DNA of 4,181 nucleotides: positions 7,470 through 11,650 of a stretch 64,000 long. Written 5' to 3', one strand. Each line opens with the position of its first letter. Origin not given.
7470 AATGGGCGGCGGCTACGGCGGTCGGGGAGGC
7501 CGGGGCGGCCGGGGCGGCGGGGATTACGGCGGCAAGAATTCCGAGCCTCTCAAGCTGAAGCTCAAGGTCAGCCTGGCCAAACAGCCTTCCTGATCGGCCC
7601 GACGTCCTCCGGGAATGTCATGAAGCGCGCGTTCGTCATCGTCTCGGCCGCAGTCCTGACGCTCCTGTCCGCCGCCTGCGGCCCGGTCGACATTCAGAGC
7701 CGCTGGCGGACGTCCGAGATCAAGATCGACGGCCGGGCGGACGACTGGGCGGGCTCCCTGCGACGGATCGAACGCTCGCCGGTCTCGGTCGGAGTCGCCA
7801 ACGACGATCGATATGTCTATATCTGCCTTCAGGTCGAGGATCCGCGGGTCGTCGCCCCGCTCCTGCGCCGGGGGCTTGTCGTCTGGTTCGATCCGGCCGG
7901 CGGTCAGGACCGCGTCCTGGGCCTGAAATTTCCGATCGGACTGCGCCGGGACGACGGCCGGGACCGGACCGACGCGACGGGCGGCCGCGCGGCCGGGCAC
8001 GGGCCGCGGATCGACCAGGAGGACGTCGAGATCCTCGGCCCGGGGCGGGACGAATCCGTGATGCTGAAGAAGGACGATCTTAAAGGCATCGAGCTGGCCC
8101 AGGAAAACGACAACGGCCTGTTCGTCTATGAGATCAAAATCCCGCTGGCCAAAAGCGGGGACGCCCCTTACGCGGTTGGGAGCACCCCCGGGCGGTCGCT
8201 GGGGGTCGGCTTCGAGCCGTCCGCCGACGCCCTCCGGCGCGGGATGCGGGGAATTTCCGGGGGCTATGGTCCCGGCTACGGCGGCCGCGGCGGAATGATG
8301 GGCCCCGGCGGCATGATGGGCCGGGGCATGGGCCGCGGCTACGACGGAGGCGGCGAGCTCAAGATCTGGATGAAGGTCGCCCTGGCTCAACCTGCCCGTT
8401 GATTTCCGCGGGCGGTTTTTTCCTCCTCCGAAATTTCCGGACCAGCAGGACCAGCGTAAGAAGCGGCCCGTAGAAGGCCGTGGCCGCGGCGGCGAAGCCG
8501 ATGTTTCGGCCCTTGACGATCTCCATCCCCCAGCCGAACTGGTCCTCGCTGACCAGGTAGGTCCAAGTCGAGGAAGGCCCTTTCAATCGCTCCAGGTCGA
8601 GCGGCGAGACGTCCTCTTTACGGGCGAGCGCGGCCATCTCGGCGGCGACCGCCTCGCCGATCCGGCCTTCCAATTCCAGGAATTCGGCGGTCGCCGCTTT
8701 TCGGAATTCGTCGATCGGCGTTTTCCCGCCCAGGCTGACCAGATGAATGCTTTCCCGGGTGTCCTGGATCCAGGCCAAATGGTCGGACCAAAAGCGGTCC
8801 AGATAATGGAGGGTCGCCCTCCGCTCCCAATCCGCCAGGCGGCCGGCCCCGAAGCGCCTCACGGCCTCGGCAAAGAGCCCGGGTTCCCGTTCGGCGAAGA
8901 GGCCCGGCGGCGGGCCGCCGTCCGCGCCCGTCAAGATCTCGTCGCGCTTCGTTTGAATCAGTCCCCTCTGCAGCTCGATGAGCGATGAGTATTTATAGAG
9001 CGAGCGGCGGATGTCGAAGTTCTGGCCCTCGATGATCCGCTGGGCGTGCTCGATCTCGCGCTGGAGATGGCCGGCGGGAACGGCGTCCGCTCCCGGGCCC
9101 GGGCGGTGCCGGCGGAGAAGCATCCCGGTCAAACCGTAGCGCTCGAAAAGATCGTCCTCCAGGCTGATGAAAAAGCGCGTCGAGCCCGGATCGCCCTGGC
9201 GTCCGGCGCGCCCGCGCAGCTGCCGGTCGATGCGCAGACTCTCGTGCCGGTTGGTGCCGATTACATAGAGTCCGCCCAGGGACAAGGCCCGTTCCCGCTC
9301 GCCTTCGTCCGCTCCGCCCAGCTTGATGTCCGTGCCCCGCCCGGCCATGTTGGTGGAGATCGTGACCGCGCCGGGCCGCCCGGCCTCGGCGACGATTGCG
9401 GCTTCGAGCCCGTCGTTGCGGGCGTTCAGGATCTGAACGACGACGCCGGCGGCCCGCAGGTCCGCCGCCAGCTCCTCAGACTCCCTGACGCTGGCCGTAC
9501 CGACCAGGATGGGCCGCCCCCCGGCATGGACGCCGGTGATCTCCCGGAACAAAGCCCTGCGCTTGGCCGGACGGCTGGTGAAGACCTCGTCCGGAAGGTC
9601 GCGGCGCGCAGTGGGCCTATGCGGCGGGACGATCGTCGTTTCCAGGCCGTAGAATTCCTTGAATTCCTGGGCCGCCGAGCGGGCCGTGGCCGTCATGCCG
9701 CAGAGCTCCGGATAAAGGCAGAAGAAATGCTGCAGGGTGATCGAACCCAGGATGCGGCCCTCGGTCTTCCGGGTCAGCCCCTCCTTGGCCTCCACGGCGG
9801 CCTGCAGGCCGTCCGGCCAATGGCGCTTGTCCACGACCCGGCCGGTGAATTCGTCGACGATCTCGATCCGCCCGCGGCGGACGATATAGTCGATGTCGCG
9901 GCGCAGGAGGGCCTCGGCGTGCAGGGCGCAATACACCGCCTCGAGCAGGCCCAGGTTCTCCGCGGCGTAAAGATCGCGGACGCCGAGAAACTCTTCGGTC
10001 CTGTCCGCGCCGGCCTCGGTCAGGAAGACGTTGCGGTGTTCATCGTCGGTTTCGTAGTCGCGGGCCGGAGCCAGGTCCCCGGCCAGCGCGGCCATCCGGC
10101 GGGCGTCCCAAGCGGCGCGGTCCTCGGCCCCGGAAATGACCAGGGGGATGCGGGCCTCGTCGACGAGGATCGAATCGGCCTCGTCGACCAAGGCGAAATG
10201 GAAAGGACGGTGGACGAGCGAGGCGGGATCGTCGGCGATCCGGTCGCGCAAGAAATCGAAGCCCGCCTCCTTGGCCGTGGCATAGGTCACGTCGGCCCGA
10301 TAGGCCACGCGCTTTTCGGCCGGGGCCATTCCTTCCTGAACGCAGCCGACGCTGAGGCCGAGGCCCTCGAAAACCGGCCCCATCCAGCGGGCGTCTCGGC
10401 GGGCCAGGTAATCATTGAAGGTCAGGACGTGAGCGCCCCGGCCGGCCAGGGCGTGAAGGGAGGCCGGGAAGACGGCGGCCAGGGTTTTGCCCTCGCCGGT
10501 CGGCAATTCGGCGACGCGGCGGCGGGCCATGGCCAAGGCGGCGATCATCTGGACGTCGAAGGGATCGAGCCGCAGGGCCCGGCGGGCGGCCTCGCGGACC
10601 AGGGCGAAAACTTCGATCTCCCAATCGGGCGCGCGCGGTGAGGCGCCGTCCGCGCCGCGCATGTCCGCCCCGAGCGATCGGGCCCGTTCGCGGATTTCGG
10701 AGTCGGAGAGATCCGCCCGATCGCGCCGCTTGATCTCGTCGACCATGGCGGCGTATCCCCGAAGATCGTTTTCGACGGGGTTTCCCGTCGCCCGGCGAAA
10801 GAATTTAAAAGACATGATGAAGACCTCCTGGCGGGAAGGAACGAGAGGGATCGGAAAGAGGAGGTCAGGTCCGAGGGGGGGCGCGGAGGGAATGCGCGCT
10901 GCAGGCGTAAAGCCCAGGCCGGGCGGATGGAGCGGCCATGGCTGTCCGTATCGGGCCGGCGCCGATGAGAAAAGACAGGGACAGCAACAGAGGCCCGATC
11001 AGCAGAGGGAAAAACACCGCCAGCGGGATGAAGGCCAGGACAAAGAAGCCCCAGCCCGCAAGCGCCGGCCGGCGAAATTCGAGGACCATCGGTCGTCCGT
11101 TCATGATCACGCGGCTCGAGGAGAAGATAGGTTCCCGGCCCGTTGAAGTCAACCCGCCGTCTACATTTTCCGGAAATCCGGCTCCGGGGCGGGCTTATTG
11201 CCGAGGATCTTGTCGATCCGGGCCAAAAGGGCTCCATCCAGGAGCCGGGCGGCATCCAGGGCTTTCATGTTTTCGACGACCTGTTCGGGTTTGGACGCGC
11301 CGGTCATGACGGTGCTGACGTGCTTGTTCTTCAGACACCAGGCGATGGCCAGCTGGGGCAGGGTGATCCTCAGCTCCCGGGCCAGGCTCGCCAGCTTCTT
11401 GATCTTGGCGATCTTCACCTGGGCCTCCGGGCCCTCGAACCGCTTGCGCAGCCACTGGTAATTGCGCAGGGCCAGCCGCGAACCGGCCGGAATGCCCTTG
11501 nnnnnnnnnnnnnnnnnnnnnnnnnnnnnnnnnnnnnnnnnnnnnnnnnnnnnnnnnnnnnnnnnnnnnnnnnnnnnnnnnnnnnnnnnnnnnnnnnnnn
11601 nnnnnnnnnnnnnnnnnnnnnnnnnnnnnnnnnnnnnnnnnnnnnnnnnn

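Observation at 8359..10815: Short SecA paralog with a C-terminal transmembrane helix instead of the zinc-binding tail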

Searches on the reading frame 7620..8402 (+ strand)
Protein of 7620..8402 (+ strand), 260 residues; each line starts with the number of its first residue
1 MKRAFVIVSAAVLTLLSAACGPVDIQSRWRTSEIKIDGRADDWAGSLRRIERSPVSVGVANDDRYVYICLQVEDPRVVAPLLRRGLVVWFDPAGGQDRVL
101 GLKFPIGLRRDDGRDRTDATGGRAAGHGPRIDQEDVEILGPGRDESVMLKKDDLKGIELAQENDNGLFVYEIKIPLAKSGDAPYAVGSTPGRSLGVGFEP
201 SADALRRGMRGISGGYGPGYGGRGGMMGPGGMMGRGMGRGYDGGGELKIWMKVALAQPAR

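Call 3: search_protein_families(library=pfam, proteins=[window:7620-8402:+], max_evalue=0.01)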
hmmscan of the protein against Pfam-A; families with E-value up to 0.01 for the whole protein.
window:7620-8402:+ (260 aa): 0 families

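Call 4: search_protein_families(library=ncbifam, proteins=[window:7620-8402:+], max_evalue=0.01)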
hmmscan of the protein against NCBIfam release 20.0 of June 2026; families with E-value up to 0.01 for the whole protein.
window:7620-8402:+ (260 aa): 0 families

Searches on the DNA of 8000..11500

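Call 66: search_rna_families(source=window, start=8000, end=11500, threshold=evalue, max_evalue=1)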
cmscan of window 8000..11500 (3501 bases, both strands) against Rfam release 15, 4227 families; matches with E-value up to 1: 2.
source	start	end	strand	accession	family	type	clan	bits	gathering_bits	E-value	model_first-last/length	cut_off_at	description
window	10214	10319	+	RF02100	tfoR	Gene; sRNA;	-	19.8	70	0.13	1-101/101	no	Translational regulator of tfoXVC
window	9145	9181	+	RF00292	snoTBR5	Gene; snRNA; snoRNA; CD-box;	-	18.3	44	0.64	1-94/94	no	Small nucleolar RNA TBR5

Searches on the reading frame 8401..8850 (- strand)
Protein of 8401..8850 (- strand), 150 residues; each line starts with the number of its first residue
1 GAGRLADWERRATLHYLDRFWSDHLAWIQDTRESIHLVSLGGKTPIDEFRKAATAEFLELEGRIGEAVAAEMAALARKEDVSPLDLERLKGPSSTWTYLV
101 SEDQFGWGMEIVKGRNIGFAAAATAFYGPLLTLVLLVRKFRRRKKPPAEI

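Call 31: find_related_loci(query=A1, collection=genome_contigs, flank=6000)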
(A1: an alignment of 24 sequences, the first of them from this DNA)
Query A1 (150 aa) in genome_contigs; peptide patterns used: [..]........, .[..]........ (x = any residue, [..] = any of these).
241 stretches matched a pattern; 222 encode a relative of the query (tblastn E <= 1e-3); the best 80 are kept; 80 distinct loci.
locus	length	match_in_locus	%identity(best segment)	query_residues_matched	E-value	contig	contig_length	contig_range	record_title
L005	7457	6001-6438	78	5-150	2e-75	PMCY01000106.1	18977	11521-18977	MAG: Candidatus Aminicenantes bacterium isolate fen_333 73.20120700_E2X.90_contig_12060, whole genome shotgun sequence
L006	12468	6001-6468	64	1-148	7e-62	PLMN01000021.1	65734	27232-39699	MAG: Candidatus Aminicenantes bacterium isolate fen_413 73.20120800_E2X.58_contig_1744, whole genome shotgun sequence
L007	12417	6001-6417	66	1-139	6e-59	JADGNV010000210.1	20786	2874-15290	MAG: Candidatus Aminicenantes bacterium isolate Chersky_507 k127_25837718, whole genome shotgun sequence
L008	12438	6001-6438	62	5-149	2e-56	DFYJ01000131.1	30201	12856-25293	MAG TPA_asm: Candidatus Aminicenantes bacterium UBA4085 UBA4085_contig_14629, whole genome shotgun sequence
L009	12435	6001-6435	61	5-148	8e-56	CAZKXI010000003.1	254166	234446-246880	MAG TPA_asm: uncultured Eubacteriales bacterium isolate binchicken_co66_49 genome assembly, contig: NODE_51_length_25416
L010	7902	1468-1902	58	1-145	3e-55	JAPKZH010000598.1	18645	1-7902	MAG: Candidatus Aminicenantes bacterium isolate LacPavin_0920_SED5_MAG_55_12 LacPavin_0920_SED5_scaffold_1281125, whole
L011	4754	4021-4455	60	1-145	6e-55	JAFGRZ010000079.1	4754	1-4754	MAG: Candidatus Aminicenantes bacterium isolate Zod_Metabat.860 k87_1122958, whole genome shotgun sequence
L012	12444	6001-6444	58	1-148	8e-54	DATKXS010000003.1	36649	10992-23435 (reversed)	MAG TPA_asm: Candidatus Desulfaltia sp. isolate SMAG_U14198 k141_2065831, whole genome shotgun sequence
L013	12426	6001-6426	59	1-142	6e-54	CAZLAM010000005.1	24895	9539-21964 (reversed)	MAG TPA_asm: uncultured Eubacteriales bacterium isolate binchicken_co255_92 genome assembly, contig: k141_5428997, whole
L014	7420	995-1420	61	1-145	3e-53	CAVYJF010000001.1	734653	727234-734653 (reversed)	MAG: uncultured Acidobacteriota bacterium isolate MFD01476.bin.2.38 genome assembly, contig: contig_10834, whole genome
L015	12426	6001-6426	61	1-145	3e-53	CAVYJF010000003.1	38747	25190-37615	MAG: uncultured Acidobacteriota bacterium isolate MFD01476.bin.2.38 genome assembly, contig: contig_131335, whole genome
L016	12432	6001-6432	58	1-144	2e-53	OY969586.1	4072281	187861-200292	MAG: Candidatus Aminicenantes bacterium isolate MFD10007.bin.c.2 genome assembly, chromosome: 1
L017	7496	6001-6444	58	1-148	5e-53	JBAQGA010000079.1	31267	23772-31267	MAG: Candidatus Aminicenantales bacterium isolate MFD06995_ilm_asm_bin14 k127_42839, whole genome shotgun sequence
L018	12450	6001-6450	65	1-148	9e-53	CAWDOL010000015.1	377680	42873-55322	MAG: Candidatus Aminicenantes bacterium isolate MFD04716.bin.2.239 genome assembly, contig: contig_31739, whole genome s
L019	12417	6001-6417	60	10-150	6e-52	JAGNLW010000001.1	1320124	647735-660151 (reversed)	MAG: Candidatus Aminicenantes bacterium isolate Go_SlDig_bin_238 Go_SlDig_2_length_1320124_cov_13.115983, whole genome s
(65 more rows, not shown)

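Call 50: search_protein_representatives(alignment_id=A1)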
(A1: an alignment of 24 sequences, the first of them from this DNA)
Query: 24 sequences, 151 profile positions. Proteins with E-value up to 0.001 (for the whole library): 2996; up to 1e-10: 412; up to 1e-30: 28. The best 150 are listed.
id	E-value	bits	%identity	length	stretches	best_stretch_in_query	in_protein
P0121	4.0e-64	231.4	-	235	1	1-148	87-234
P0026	1.3e-62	226.5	-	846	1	1-149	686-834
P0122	3.2e-62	225.2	-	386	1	3-148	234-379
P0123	2.5e-56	206.1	-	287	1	1-149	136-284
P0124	1.6e-55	203.4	-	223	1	1-149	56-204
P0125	3.4e-55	202.4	-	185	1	1-147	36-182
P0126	2.1e-54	199.8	-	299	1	1-149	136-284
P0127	7.0e-54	198.1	-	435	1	1-147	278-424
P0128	7.3e-48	178.6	-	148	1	12-149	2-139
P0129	1.7e-45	170.9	-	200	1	1-147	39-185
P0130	4.3e-44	166.3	-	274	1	2-147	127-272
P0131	6.5e-43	162.5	-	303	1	1-149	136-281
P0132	1.5e-39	151.6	-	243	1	1-95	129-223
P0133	5.6e-39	149.7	-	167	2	70-148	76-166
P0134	3.4e-37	143.9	-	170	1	2-146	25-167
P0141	1.1e-32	129.3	-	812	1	3-148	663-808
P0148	1.1e-30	122.8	-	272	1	1-149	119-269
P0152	1.4e-29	119.2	-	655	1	7-145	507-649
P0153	2.7e-29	118.3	-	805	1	3-148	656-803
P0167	1.5e-27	112.7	-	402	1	1-148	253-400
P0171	4.5e-27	111.1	-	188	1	3-147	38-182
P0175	1.4e-26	109.4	-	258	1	3-148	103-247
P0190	3.6e-25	104.9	-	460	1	2-145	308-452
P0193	5.2e-25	104.4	-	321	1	1-147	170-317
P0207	6.0e-24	100.9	-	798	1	2-149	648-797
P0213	1.8e-23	99.4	-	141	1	10-146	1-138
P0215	2.4e-23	99.0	-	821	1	2-148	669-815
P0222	5.8e-23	97.7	-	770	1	11-146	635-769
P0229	1.7e-22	96.2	-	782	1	4-107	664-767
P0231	2.0e-22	96.0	-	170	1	2-148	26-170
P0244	1.8e-21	92.9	-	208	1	5-136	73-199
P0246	2.1e-21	92.7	-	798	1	1-135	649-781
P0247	2.2e-21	92.6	-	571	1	2-112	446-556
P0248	2.5e-21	92.4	-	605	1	2-136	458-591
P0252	3.0e-21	92.2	-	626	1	8-148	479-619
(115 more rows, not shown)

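Call 52: list_cluster_members(proteins=[P0141, P0153, P0207, P0215, P0222, P0246, P0229, P0247, P0252, P0248])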
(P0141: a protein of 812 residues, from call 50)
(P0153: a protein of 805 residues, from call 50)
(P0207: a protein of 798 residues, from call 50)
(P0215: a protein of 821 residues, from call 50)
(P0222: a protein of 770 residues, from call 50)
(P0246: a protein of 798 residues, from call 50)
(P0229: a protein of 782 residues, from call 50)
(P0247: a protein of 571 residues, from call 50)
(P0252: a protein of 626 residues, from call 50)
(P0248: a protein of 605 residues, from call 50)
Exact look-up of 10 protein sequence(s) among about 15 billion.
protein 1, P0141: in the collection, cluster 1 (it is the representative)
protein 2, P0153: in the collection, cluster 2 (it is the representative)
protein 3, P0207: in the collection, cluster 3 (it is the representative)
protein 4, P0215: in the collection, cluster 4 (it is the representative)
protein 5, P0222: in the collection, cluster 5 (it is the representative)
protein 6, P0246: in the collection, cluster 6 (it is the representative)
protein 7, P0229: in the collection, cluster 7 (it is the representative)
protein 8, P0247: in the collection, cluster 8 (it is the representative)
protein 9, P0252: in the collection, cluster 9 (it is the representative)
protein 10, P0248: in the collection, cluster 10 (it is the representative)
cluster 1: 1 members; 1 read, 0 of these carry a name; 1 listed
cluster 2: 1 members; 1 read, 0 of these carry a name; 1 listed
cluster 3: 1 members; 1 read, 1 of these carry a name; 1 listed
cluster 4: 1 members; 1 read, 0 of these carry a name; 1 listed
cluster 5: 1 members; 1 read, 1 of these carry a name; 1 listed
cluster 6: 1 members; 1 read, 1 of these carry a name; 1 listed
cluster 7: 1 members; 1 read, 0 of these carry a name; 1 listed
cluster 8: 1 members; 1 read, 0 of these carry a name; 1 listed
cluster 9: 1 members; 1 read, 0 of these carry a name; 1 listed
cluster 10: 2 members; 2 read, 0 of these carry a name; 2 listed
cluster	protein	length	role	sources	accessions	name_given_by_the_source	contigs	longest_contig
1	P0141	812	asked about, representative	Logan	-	-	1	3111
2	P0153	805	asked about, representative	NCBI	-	-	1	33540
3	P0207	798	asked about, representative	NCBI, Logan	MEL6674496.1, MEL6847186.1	MAG: accessory Sec system translocase SecA2 [Bacteroidota bacterium]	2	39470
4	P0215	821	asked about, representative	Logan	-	-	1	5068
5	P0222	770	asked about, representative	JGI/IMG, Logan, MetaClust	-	\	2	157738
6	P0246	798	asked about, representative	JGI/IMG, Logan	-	preprotein translocase subunit SecA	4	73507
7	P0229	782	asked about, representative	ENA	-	-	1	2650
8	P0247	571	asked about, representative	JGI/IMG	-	-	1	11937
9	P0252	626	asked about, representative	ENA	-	-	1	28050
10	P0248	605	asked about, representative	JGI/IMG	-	-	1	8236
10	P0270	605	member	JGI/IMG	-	-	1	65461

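Call 53: find_encoding_contigs(protein=P0207, flank=10000, max_places=1)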
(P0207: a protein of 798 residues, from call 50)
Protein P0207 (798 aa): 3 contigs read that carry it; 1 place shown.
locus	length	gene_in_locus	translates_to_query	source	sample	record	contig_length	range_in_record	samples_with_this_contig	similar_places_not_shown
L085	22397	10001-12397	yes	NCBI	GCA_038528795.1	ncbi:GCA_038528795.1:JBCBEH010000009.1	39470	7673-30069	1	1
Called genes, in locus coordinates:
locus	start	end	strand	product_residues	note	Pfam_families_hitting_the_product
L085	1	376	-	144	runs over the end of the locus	-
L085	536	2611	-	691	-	PF01804:Penicil_amidase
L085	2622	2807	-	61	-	PF14255:Zn_ribbon_21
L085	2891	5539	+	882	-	PF07660:STN (weak), PF13620:CarboxypepD_reg, PF13715:CarbopepD_reg_2, PF07715:Plug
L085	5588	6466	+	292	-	PF02129:Peptidase_S15 (weak), PF20434:BD-FAE, PF12146:Hydrolase_4 (faint), PF00561:Abhydrolase_1 (faint), PF07859:Abhydrolase_3, PF00326:Peptidase_S9, PF01738:DLH (weak)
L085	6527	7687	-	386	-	PF01757:Acyl_transf_3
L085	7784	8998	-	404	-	PF00165:HTH_AraC (faint), PF12833:HTH_18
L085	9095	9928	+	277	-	PF13509:S1_2, PF17783:WHD_CvfB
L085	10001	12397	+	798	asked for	PF07517:SecA_DEAD, PF01043:SecA_PP_bind, PF21090:P-loop_SecA, PF07516:SecA_SW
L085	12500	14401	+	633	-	PF16177:ACAS_N, PF00501:AMP-binding, PF13193:AMP-binding_C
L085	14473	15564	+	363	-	-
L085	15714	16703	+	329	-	PF08545:ACP_syn_III, PF08541:ACP_syn_III_C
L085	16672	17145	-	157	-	-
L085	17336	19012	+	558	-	-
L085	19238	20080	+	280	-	-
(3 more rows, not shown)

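Call 54: find_encoding_contigs(protein=P0222, flank=10000, max_places=1)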
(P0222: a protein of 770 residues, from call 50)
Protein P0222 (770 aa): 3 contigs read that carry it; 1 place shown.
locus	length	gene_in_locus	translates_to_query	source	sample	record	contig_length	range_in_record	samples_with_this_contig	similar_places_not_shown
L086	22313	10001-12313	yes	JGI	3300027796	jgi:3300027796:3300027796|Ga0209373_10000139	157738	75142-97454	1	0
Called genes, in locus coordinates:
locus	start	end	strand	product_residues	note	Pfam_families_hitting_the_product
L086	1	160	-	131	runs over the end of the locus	PF02371:Transposase_20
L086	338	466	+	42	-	-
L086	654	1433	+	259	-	-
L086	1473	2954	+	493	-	-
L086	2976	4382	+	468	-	PF01554:MatE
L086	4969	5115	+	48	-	-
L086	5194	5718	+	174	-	PF09889:DUF2116 (faint)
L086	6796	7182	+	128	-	-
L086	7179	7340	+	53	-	PF21841:DUF6900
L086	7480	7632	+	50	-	-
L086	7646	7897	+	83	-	PF04229:GrpB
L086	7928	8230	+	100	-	PF04229:GrpB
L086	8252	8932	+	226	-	PF03992:ABM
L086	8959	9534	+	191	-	PF13420:Acetyltransf_4, PF00583:Acetyltransf_1, PF13673:Acetyltransf_10 (faint), PF13508:Acetyltransf_7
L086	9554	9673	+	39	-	-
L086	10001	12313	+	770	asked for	PF07517:SecA_DEAD, PF01043:SecA_PP_bind, PF21090:P-loop_SecA, PF07516:SecA_SW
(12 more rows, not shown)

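Call 55: find_encoding_contigs(protein=P0246, flank=10000, max_places=1)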
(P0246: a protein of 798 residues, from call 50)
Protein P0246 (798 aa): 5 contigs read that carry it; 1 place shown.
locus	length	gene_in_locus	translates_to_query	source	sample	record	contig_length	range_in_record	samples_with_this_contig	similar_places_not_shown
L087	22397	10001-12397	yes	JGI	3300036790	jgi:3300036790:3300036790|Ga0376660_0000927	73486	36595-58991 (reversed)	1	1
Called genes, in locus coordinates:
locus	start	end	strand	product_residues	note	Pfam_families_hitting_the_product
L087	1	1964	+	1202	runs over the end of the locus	-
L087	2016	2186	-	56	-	-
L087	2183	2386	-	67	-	-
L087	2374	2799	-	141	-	-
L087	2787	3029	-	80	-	-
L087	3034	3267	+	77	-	-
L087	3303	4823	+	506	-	PF09913:DUF2142 (weak), PF13231:PMT_2 (weak)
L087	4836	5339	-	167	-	PF01850:PIN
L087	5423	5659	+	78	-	-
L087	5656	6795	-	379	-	PF08240:ADH_N, PF00107:ADH_zinc_N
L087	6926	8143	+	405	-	PF01266:DAO, PF07992:Pyr_redox_2 (faint), PF13450:NAD_binding_8 (weak)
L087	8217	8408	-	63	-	-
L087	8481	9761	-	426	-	PF01566:Nramp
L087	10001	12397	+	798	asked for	PF07517:SecA_DEAD, PF00270:DEAD, PF01043:SecA_PP_bind, PF21090:P-loop_SecA, PF07516:SecA_SW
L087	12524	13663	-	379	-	PF00155:Aminotran_1_2 (weak), PF01041:DegT_DnrJ_EryC1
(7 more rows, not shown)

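Call 59: list_cluster_members(proteins=[P0148, P0167, P0175, P0190, P0213, P0244, P0171, P0193, P0231, P0152])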
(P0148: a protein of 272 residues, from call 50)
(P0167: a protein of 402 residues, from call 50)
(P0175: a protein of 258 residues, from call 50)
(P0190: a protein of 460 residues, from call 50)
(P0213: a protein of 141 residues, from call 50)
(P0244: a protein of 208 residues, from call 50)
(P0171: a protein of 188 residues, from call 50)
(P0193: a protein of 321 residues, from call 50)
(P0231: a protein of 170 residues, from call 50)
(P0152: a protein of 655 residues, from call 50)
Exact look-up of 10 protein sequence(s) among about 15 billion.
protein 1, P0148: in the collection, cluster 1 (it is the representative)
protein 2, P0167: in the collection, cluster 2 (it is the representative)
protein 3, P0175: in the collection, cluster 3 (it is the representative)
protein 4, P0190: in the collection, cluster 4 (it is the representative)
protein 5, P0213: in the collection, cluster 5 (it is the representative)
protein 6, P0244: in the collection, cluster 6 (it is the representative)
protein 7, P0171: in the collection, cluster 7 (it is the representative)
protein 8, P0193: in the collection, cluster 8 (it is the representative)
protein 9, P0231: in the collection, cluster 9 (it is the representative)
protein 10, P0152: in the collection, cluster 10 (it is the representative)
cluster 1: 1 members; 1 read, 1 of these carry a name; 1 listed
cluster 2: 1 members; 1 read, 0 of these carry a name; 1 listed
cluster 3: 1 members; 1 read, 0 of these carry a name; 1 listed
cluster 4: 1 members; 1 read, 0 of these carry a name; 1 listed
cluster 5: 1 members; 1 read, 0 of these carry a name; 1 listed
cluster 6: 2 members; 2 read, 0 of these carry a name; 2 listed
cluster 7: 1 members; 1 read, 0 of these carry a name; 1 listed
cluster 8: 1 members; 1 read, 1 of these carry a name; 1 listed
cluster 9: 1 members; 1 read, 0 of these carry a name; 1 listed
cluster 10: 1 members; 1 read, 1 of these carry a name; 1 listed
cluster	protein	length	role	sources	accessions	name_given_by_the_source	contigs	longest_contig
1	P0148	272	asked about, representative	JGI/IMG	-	preprotein translocase subunit SecA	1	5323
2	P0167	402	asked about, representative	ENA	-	-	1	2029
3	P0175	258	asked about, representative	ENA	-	-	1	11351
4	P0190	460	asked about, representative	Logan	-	-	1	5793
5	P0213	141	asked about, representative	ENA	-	-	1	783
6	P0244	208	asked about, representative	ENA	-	-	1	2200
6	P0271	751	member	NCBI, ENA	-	-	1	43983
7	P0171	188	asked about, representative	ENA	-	-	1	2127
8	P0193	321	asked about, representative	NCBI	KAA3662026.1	MAG: accessory Sec system translocase SecA2, partial [Calditrichaeota bacterium]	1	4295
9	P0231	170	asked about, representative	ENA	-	-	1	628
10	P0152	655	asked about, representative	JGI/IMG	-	preprotein translocase subunit SecA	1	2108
